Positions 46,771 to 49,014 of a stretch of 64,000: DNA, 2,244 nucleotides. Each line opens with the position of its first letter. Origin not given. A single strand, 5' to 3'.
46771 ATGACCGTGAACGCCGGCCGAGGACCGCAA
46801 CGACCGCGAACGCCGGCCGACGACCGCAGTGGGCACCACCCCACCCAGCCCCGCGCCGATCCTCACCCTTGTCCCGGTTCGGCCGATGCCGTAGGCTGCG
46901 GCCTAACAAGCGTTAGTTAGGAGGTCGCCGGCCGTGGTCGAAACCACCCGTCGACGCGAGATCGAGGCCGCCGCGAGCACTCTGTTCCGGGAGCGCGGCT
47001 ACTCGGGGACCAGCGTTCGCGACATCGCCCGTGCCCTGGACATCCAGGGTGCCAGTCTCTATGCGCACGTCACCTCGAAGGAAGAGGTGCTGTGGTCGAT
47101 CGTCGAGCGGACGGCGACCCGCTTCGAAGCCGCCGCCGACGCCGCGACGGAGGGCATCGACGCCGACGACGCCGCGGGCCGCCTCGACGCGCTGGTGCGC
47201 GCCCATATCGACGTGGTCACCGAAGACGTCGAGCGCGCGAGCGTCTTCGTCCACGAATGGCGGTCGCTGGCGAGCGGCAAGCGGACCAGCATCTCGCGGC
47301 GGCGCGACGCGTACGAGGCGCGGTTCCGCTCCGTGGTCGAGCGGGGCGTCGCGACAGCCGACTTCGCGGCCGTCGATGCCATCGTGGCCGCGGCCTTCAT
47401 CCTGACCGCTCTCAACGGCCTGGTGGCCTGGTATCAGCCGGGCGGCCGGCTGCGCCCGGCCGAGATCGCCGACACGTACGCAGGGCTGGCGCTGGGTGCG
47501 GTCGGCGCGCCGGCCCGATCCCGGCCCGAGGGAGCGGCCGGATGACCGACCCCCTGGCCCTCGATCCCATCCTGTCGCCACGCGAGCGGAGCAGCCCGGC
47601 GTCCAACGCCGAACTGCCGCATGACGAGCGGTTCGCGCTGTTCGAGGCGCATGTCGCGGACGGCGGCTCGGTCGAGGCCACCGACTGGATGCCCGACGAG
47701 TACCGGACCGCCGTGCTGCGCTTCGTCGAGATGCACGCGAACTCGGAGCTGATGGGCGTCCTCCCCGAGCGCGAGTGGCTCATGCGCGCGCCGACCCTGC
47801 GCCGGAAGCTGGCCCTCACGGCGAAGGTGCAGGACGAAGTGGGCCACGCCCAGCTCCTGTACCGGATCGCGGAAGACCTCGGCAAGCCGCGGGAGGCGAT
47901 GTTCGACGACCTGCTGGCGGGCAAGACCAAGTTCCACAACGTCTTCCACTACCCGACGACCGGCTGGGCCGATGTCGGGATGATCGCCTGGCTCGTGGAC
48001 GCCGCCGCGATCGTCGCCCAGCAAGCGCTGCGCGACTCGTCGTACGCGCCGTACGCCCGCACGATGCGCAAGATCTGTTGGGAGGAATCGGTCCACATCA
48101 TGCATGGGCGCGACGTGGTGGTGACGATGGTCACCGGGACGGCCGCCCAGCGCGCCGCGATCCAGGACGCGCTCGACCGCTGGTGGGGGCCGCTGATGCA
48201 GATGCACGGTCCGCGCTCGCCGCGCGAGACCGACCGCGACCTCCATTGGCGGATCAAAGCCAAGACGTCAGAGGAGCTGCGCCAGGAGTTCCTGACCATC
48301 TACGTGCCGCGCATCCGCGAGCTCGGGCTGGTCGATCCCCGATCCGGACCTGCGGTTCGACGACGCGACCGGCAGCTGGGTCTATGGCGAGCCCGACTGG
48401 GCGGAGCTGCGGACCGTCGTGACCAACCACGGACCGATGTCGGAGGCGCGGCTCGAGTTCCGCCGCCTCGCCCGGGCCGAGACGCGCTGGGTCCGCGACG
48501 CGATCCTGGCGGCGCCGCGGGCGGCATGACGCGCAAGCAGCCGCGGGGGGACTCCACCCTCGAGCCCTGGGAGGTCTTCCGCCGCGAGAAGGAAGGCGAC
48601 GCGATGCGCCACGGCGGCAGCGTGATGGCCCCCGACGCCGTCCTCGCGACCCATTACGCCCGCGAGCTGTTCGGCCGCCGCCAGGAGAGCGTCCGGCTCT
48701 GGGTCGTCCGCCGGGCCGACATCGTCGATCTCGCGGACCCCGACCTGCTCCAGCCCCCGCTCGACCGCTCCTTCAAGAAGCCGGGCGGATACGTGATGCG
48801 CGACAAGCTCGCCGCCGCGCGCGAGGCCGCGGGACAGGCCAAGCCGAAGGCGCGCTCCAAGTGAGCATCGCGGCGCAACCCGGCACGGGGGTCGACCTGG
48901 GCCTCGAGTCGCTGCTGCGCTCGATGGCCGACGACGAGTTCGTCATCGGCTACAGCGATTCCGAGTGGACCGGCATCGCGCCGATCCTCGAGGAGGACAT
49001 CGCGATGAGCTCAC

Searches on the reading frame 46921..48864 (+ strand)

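Call 15: search_protein_families(library=pfam, proteins=[window:46921-48864:+])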
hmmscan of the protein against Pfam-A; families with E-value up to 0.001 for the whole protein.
window:46921-48864:+ (647 aa): 2 families
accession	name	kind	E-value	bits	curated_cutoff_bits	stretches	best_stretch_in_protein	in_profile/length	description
PF05138.18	PaaA_PaaC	-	6.2e-74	249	28.5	1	251-495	4-246/263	Phenylacetic acid catabolic protein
PF06243.16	PaaB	-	2.9e-17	63.1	27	1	549-627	4-85/89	Phenylacetic acid degradation B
